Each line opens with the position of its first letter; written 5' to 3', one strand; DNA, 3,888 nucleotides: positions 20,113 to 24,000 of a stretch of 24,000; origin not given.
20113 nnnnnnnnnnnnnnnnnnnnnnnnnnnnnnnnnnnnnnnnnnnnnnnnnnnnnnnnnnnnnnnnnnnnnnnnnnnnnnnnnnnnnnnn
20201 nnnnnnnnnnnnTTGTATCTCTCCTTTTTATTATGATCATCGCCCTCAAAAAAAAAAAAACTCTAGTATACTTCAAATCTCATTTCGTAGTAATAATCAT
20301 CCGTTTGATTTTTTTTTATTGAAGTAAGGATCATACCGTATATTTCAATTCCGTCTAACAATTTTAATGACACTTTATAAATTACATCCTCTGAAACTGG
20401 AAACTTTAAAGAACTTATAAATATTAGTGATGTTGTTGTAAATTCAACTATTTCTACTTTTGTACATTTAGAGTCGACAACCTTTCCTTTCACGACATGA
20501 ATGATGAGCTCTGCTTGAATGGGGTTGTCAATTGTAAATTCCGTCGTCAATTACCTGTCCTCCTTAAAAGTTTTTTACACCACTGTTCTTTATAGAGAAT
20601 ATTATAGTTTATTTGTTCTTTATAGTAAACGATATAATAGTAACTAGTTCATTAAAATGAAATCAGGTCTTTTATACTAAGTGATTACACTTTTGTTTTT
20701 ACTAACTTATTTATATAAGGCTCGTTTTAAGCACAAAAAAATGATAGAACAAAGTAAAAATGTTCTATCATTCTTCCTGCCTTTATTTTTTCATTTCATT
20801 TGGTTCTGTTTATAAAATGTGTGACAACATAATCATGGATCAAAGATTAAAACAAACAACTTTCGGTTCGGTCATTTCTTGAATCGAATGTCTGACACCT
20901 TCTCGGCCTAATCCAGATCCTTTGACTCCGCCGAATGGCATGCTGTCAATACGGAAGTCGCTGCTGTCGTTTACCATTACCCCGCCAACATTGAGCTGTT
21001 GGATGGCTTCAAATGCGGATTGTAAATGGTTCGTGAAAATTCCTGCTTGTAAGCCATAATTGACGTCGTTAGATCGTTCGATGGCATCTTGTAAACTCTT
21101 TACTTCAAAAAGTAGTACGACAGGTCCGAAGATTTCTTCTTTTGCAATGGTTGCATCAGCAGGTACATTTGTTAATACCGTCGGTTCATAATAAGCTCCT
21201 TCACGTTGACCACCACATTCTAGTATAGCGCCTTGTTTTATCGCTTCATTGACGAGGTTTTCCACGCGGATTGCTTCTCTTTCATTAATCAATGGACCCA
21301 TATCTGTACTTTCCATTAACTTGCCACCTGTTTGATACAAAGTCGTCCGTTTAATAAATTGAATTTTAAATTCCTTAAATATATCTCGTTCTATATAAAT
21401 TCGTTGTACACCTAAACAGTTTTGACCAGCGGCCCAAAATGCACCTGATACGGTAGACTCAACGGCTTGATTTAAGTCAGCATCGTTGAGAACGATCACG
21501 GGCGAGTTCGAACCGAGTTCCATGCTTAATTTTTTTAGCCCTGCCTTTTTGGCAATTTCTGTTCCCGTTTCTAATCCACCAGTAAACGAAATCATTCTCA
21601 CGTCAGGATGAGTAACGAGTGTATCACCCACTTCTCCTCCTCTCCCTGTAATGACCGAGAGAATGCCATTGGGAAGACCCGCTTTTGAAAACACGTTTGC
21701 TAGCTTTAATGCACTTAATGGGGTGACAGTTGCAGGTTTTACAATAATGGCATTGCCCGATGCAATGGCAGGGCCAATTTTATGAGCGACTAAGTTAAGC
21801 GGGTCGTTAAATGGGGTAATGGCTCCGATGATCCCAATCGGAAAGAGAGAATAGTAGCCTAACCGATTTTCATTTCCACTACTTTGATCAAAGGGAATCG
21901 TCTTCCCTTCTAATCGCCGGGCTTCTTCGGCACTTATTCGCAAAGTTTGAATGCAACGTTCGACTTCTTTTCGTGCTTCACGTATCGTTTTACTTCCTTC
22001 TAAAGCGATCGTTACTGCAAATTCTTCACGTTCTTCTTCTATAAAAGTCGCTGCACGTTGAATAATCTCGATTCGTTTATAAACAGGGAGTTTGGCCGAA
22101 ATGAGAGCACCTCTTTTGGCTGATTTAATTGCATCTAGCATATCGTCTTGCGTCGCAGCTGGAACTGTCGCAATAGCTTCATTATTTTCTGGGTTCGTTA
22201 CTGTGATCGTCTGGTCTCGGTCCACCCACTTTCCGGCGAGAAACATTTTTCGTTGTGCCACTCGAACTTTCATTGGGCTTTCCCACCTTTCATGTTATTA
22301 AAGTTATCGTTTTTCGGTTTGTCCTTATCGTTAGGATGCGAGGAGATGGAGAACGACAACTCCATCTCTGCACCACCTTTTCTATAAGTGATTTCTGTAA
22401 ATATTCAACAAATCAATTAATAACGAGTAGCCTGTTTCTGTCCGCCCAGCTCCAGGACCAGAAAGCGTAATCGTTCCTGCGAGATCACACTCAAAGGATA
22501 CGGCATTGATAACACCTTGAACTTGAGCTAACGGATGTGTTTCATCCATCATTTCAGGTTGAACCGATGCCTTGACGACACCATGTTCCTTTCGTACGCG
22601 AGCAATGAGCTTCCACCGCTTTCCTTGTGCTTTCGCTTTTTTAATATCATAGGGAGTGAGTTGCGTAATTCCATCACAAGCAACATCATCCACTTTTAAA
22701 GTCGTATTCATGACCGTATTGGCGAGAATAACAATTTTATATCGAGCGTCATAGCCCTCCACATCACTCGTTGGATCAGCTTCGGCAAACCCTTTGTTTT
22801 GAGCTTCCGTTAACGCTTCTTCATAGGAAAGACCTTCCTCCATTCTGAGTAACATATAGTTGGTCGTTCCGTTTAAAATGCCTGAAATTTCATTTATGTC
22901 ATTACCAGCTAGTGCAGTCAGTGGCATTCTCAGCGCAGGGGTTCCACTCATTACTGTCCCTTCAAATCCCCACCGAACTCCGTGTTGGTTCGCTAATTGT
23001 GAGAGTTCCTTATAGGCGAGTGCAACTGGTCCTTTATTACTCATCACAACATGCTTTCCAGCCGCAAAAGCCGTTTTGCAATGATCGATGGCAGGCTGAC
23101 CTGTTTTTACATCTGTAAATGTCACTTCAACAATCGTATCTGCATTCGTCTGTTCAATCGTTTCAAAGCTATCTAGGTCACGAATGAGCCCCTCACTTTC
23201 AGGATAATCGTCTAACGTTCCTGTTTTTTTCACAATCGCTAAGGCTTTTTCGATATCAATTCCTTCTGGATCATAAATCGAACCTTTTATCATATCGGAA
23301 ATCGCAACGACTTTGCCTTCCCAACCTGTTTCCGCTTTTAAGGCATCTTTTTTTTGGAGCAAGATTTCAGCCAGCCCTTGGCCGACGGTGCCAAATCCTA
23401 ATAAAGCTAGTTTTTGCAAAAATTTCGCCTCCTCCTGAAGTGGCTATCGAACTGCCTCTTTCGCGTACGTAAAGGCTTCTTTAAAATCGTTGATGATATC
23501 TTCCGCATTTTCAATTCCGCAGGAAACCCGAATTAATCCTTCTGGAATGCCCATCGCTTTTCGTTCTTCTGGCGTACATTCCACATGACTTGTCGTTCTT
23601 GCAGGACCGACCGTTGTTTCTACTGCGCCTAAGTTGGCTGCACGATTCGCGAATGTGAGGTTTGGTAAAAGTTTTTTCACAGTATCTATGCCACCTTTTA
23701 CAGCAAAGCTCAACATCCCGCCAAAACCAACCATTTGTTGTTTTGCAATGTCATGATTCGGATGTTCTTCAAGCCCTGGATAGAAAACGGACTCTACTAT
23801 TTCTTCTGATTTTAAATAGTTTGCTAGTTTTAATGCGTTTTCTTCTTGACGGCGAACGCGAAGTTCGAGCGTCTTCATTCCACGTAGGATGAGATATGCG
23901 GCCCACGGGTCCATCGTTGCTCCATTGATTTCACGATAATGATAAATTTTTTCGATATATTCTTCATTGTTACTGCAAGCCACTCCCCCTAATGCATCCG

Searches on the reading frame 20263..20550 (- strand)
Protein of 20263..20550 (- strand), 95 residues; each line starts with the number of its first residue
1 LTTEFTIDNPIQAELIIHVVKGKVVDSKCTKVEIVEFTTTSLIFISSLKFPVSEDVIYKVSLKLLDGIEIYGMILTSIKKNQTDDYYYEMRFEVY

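Call 3: search_protein_families(library=pfam, proteins=[window:20263-20550:-], max_evalue=1)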
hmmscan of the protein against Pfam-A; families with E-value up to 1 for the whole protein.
window:20263-20550:- (95 aa): 1 family
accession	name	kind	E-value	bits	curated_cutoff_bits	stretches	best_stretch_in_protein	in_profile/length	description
PF15022.11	DUF4522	-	0.076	13.5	27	1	32-87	26-81/117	Protein of unknown function (DUF4522)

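Call 5: search_protein_families(library=ncbifam, proteins=[window:20263-20550:-], max_evalue=0.01)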
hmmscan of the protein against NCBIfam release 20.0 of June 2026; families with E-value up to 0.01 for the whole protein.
window:20263-20550:- (95 aa): 0 families

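Call 28: search_protein_representatives(protein=window:20263-20550:-)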
Query: 95 residues. Proteins with E-value up to 0.001 (for the whole library): 17; up to 1e-10: 7; up to 1e-30: 0. The best 17 are listed.
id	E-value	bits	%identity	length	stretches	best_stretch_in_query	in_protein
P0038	5.7e-30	119.5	63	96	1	5-94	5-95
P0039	2.4e-15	72.8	44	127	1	3-92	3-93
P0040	1.5e-14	70.3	46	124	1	8-91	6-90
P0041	2.0e-14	69.9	49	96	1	3-91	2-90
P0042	2.8e-12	63.0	35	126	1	6-91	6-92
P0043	7.3e-12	61.7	36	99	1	5-92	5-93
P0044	2.0e-11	60.3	44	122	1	8-92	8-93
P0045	2.2e-10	57.0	40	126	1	1-91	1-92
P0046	9.8e-08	48.5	37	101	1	8-82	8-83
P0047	1.6e-07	47.8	34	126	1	3-92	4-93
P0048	7.7e-07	45.7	30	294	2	5-75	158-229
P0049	1.7e-05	41.4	30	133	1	8-90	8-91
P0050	4.0e-05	40.2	33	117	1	7-90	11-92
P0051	4.3e-05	40.1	41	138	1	14-89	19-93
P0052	5.5e-05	39.8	37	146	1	4-92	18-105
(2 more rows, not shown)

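Call 30: search_protein_families(library=pfam, alignment_id=A2, max_evalue=0.1)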
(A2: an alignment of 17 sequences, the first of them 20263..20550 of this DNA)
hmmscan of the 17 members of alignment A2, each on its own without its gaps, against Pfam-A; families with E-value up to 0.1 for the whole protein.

A. member 1, window:20263-20550:- (95 aa): 1 family
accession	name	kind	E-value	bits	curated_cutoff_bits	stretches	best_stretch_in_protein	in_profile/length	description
PF15022.11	DUF4522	-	0.076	13.5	27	1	32-87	26-81/117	Protein of unknown function (DUF4522)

B. families by the number of members that match (of 17 scanned): 9 families
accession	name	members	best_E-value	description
PF07238.19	PilZ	5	1.4e-09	PilZ domain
PF23683.1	U_exon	1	0.00087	U exon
PF00268.27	Ribonuc_red_sm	1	0.019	Ribonucleotide reductase, small chain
PF21742.2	DUF6868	1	0.024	Family of unknown function (DUF6868)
PF14054.11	DUF4249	1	0.034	Domain of unknown function (DUF4249)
PF08860.15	DUF1827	1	0.065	Domain of unknown function (DUF1827)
PF22834.3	Polo_box_4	1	0.073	Polo box domain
PF15022.11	DUF4522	1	0.076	Protein of unknown function (DUF4522)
PF04038.17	DHNA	1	0.099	Dihydroneopterin aldolase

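Call 35: predict_structure(alignment_id=A2)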
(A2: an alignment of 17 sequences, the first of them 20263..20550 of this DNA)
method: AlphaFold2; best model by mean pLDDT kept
length: 95 residues; sequences in the alignment: 17
mean_pLDDT: 83.6   pTM: 0.72
mean pLDDT of the five models: 83.6, 81.7, 80.4, 79.8, 79.4
residues with pLDDT >= 90: 39; 70-90: 42; 50-70: 12; < 50: 2
segments of 3 or more residues with pLDDT < 50: none
pLDDT, mean of each block of 10 residues (from residue 1): 62 91 90 89 89 90 80 83 81 76
secondary structure, 60 per line:
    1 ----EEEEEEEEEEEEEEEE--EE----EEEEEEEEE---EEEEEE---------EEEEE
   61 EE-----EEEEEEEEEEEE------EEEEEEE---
elements in order: E5-20 E29-37 E41-46 E56-62 E68-79 E86-92

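Call 39: fold_search(model_id=the predicted structure, library=pdb)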
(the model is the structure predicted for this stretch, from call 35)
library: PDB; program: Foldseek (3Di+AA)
matches with E <= 10: 696; with E <= 0.001: 0
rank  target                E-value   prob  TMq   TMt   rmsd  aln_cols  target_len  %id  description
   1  4p00_A                1.6e-03  1.00  0.68  0.10   4.3       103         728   11  Bacterial Cellulose Synthase in complex with cyclic-di-GMP and UDP (released 2014-04-09)
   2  5vx6_B                2.2e-03  1.00  0.69  0.34   2.5       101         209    7  Structure of Bacillus subtilis Inhibitor of motility (MotI/DgrA) (released 2017-11-22)
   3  5vx6_A                3.5e-03  1.00  0.70  0.34   2.7       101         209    7  Structure of Bacillus subtilis Inhibitor of motility (MotI/DgrA) (released 2017-11-22)
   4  5ej1_A                4.1e-03  1.00  0.67  0.10   5.0       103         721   12  Pre-translocation state of bacterial cellulose synthase (released 2016-03-30)
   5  5kgo_D                4.8e-03  1.00  0.61  0.30   3.5       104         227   13  Structure of K. pneumonia MrkH-c-di-GMP complex (released 2016-08-17)
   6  5y6g                  6.9e-03  1.00  0.55  0.41   5.3       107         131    6  PilZ domain with c-di-GMP of YcgR from Escherichia coli (released 2018-07-18)
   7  5kgo_A                8.6e-03  1.00  0.66  0.32   3.1       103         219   14  Structure of K. pneumonia MrkH-c-di-GMP complex (released 2016-08-17)
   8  3kyf                  1.1e-02  1.00  0.69  0.31   3.9       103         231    8  Crystal structure of P4397 complexed with c-di-GMP (released 2010-04-14)
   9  9cc7_E                1.1e-02  0.96  0.38  0.28   9.6       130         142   12  Bacteriophage PhiTE extended connector complex (released 2025-04-16)
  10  5ejl                  1.3e-02  1.00  0.55  0.26   4.8       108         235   11  MrkH, A novel c-di-GMP dependence transcription regulatory factor. (released 2016-10-19)
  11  1yln                  1.4e-02  1.00  0.68  0.31   3.3        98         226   12  The Crystal Structure of the Protein of Unknown Function VCA0042 from Vibrio cholerae O1 (released 2005-03-08)
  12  3ph1_A                1.7e-02  1.00  0.53  0.29   4.5        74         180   15  The Crystal Structure of a Pathogenic Protein from the Xanthomonas campestris Reveals a New Tetrameric PilZ Domain Sel (released 2011-04-13)
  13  9fnn_A                1.8e-02  1.00  0.69  0.09   2.4        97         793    7  Cryo-EM structure of the c-di-GMP-saturated 'crown'less Bcs macrocomplex for cellulose secretion in E. coli (released 2024-10-16)
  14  2ptf_B                2.0e-02  1.00  0.55  0.30   7.4       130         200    8  Crystal structure of protein MTH_863 from Methanobacterium thermoautotrophicum bound to FMN (released 2007-05-15)
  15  5kec_D                2.2e-02  1.00  0.63  0.31   3.5        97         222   10  Structure of K. pneumonia MrkH in its apo state. (released 2016-08-17)
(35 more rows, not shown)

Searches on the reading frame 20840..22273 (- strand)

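Call 5: search_protein_families(library=ncbifam, proteins=[window:20840-22273:-], max_evalue=0.01)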
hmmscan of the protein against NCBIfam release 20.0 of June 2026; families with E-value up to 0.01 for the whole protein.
window:20840-22273:- (477 aa): 45 families (the best 25 are shown)
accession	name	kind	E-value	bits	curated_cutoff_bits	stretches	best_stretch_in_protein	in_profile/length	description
NF040648.1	lactal_redase_Meth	equivalog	1.2e-159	532.2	650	1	10-476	1-463/463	lactaldehyde dehydrogenase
TIGR03250.1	PhnAcAld_DH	equivalog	1.6e-122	409.5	635.65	1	7-473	3-468/472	phosphonoacetaldehyde dehydrogenase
NF047626.1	SulfactDhSafD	equivalog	4.5e-118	395.2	700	1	22-472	2-451/454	sulfoacetaldehyde dehydrogenase SafD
TIGR01804.1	BADH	equivalog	1.1e-113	380.2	668.6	1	11-470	1-466/467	betaine-aldehyde dehydrogenase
NF009725.0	PRK13252.1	equivalog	5.9e-109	364.7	593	1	5-475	4-479/488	betaine-aldehyde dehydrogenase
NF042993.1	AlphKGSA_gudD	equivalog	3e-106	356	770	1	9-472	5-477/481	alpha-ketoglutaric semialdehyde dehydrogenase GucD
TIGR01780.1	SSADH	subfamily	9.5e-106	354.3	646.35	1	25-469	1-446/448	succinate-semialdehyde dehydrogenase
NF040869.1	G3PDH_Arch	equivalog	5.3e-105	352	780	1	5-476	17-492/502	NADP-dependent glyceraldehyde-3-phosphate dehydrogenase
TIGR02299.1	HpaE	equivalog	1.1e-104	350.8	638.35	1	10-475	3-476/488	5-carboxymethyl-2-hydroxymuconate semialdehyde dehydrogenase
NF010000.0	PRK13473.1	subfamily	1.4e-104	350.4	615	1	7-475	2-472/475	aminobutyraldehyde dehydrogenase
NF006916.0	PRK09407.1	equivalog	3.3e-102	342.8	521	1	18-473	31-490/526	succinic semialdehyde dehydrogenase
NF045735.1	PaDhStyDPseudo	equivalog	7.9e-102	341.4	850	1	8-475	3-481/483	phenylacetaldehyde dehydrogenase StyD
NF008415.0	PRK11241.1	equivalog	8.8e-102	341.3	828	1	7-476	10-481/482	NADP-dependent succinate-semialdehyde dehydrogenase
NF007497.0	PRK10090.1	equivalog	3.8e-101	339.2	500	1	5-474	4-476/480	aldehyde dehydrogenase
TIGR03216.1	OH_muco_semi_DH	equivalog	9.7e-97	324.5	693.25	1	9-476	2-480/481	2-hydroxymuconic semialdehyde dehydrogenase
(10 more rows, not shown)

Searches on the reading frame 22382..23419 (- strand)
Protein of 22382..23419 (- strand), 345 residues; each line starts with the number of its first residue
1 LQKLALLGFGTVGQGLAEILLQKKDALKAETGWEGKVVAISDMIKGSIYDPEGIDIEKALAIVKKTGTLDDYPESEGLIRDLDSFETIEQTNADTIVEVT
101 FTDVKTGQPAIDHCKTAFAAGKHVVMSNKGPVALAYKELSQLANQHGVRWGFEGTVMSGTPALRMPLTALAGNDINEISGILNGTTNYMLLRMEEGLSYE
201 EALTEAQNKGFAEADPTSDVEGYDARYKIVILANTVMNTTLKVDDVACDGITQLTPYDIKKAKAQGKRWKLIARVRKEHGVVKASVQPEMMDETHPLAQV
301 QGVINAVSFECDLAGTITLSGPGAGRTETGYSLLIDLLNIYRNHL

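Call 65: search_protein_families(library=pfam, proteins=[window:22382-23419:-], max_evalue=0.00001)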
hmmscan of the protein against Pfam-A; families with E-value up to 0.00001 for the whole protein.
window:22382-23419:- (345 aa): 3 families
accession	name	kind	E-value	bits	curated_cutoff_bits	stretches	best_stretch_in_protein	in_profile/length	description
PF00742.24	Homoserine_dh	-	4.5e-61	206.1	22.9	1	162-338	2-173/173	Homoserine dehydrogenase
PF00208.27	ELFV_dehydrog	-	8.4e-09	35.9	23.4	1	3-77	34-97/241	Glutamate/Leucine/Phenylalanine/Valine dehydrogenase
PF03447.22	NAD_binding_3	-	1.3e-06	29.5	24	1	8-153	1-116/116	Homoserine dehydrogenase, NAD binding domain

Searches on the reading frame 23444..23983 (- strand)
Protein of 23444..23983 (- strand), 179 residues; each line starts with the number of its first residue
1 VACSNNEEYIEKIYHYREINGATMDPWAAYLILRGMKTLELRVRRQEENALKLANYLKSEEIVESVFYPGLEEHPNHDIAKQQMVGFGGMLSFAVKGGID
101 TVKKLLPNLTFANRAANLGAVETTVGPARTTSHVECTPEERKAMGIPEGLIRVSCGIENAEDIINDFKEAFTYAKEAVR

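Call 65: search_protein_families(library=pfam, proteins=[window:23444-23983:-], max_evalue=0.00001)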
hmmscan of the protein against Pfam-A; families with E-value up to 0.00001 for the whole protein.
window:23444-23983:- (179 aa): 1 family
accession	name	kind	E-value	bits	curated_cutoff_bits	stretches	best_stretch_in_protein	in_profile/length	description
PF01053.26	Cys_Met_Meta_PP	-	6.8e-56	189.9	27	1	2-171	211-380/381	Cys/Met metabolism PLP-dependent enzyme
